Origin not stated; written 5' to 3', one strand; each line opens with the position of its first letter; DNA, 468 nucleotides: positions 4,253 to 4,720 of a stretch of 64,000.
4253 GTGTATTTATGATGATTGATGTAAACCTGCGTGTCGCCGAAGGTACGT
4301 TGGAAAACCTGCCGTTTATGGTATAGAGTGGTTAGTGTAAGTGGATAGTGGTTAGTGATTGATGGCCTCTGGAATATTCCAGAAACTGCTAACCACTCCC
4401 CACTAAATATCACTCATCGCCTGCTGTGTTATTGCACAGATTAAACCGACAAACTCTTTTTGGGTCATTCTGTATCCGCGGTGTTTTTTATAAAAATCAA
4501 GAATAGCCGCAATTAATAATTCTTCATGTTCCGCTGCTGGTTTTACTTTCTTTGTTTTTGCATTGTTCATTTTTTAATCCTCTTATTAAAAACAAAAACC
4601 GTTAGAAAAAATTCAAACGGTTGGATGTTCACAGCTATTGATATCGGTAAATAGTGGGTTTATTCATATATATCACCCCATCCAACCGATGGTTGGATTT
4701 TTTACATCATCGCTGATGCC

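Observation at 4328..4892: Cassette A: small HTH-like ORF plus ~230 nt of structured non-coding DNA framed by two direct copies of the palindromic element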

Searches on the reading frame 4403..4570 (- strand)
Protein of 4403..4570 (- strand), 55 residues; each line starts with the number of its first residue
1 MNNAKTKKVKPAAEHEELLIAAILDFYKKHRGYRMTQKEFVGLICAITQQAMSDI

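Call 19: search_protein_families(library=pfam, proteins=[window:4403-4570:-], max_evalue=0.01)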
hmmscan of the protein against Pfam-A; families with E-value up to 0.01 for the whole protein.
window:4403-4570:- (55 aa): 0 families
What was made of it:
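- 4403..4570 (-): ORF A: a 55-aa small protein (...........QQAMSDI). It is complete and conserved, with two predicted helices. No Pfam hit (call 19).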

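Call 51: find_homologous_proteins(query=window:4406-4570:-, max_evalue=0.01)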
Query seq(55 aa) (55 aa): 8 proteins with E <= 0.01 among 8 candidates.
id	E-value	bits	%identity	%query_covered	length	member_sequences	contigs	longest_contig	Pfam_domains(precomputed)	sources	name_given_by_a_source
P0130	6.4e-28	111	100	100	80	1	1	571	-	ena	-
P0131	4.5e-21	90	80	100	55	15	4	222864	-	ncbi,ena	-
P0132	2.6e-20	88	93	78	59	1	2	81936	-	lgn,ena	-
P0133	2.9e-16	75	78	89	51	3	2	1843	-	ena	-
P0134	3.1e-15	72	76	89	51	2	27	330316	-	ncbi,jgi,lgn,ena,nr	ncbi:MAG: hypothetical protein IJL21_00240 [Alphaproteobacteria bacterium]|jgi:hypothetical protein|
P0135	4.8e-15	72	69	100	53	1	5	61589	-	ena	-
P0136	5.2e-14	68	80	80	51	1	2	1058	-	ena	-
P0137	8.9e-12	61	84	67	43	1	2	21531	-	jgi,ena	-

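Call 58: predict_structure(alignment_id=A3)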
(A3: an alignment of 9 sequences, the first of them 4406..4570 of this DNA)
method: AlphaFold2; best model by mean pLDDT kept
length: 55 residues; sequences in the alignment: 9
mean_pLDDT: 75.7   pTM: 0.48
mean pLDDT of the five models: 75.7, 75.8, 75.4, 74.0, 73.8
residues with pLDDT >= 90: 4; 70-90: 34; 50-70: 11; < 50: 6
segments of 3 or more residues with pLDDT < 50: 4-6
pLDDT, mean of each block of 10 residues (from residue 1): 51 75 88 88 84 62
secondary structure, 60 per line:
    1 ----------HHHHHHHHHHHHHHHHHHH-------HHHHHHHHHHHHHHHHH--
elements in order: H11-29 H37-53
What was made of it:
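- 4403..4570 (-): AF2 pLDDT 76, helices 11-29 and 37-53 (call 58).
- Checked: The ORF has no Pfam hit, and AF2 (pLDDT 76) gives two helices, not a helix-turn-helix (calls 19, 58).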

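Call 63: fold_search(model_id=the predicted structure, library=pdb)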
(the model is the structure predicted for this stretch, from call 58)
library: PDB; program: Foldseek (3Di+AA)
matches with E <= 10: 1; with E <= 0.001: 0
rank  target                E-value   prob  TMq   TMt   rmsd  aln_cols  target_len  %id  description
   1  5mj3_C                5.7e+00  0.09  0.42  0.29   6.9        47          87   23  INTERLEUKIN-23 COMPLEX WITH AN ANTAGONISTIC ALPHABODY, CRYSTAL FORM 1 (released 2017-01-11)
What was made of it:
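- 4403..4570 (-): No PDB fold match (call 63).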

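Call 80: find_encoding_contigs(protein=window:4403-4570:-, flank=2500, max_places=6)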
Protein window:4403-4570:- (55 aa): 14 contigs read that carry it; 6 places shown.
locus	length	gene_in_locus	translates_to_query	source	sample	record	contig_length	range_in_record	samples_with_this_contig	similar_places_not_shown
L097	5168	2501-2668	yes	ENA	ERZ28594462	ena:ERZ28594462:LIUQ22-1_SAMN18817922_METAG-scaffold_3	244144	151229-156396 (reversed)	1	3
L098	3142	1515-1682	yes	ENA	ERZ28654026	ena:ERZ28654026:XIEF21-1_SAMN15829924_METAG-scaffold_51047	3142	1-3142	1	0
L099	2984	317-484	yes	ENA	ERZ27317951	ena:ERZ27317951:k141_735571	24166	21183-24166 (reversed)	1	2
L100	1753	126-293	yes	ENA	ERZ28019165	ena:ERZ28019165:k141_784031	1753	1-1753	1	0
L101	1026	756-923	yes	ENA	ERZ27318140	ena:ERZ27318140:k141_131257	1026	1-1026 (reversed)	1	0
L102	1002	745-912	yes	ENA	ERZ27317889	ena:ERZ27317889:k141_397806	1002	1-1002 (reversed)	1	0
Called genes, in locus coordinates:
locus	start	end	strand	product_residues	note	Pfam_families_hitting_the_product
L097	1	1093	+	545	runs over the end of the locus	PF00437:T2SSE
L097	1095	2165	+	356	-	PF00482:T2SSF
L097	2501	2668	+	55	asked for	-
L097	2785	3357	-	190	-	-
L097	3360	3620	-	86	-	-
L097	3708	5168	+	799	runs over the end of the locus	PF02518:HATPase_c, PF00204:DNA_gyraseB, PF01751:Toprim, PF00986:DNA_gyraseB_C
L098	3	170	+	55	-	?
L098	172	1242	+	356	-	PF00482:T2SSF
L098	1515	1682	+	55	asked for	-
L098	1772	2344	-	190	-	-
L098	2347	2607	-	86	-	-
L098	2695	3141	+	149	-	?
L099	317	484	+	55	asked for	-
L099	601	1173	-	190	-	-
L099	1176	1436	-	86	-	-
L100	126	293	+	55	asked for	-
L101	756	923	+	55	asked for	-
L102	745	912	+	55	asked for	-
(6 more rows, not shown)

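Call 81: find_encoding_contigs(protein=P0131, flank=2500, max_places=4)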
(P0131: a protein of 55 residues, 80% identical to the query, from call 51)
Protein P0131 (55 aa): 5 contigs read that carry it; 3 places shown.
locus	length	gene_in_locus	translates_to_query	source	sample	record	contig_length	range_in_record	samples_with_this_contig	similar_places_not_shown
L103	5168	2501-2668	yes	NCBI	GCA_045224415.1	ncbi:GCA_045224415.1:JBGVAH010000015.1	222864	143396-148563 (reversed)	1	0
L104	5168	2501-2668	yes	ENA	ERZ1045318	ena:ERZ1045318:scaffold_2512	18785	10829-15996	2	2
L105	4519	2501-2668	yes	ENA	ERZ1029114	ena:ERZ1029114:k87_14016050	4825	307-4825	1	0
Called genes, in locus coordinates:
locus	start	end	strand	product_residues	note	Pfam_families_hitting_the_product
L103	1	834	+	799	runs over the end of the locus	PF02518:HATPase_c, PF00204:DNA_gyraseB, PF01751:Toprim, PF00986:DNA_gyraseB_C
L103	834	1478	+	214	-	-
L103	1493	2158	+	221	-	PF03167:UDG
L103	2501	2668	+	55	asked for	-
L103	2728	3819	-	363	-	-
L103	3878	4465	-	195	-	PF09411:PagL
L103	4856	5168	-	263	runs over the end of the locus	PF03575:Peptidase_S51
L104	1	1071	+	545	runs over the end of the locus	PF00437:T2SSE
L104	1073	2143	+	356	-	PF00482:T2SSF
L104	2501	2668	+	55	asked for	-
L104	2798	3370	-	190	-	-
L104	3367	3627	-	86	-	-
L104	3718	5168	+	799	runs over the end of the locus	PF02518:HATPase_c, PF00204:DNA_gyraseB, PF01751:Toprim, PF00986:DNA_gyraseB_C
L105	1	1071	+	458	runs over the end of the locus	?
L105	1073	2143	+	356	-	PF00482:T2SSF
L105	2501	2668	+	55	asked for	-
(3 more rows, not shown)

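Call 93: search_protein_representatives(alignment_id=A3)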
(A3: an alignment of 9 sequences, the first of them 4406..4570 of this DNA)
Query: 9 sequences, 55 profile positions. Proteins with E-value up to 0.001 (for the whole library): 4; up to 1e-10: 3; up to 1e-30: 0. The best 4 are listed.
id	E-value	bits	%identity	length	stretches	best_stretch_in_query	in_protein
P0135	7.2e-29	115.4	-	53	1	1-55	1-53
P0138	2.5e-21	91.2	-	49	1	10-54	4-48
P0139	6.0e-21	90.0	-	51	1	5-55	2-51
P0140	9.6e-05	38.1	-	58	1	19-55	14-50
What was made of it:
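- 4403..4570 (-): Only 4 representative clusters among 1.84 billion proteins (call 93).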
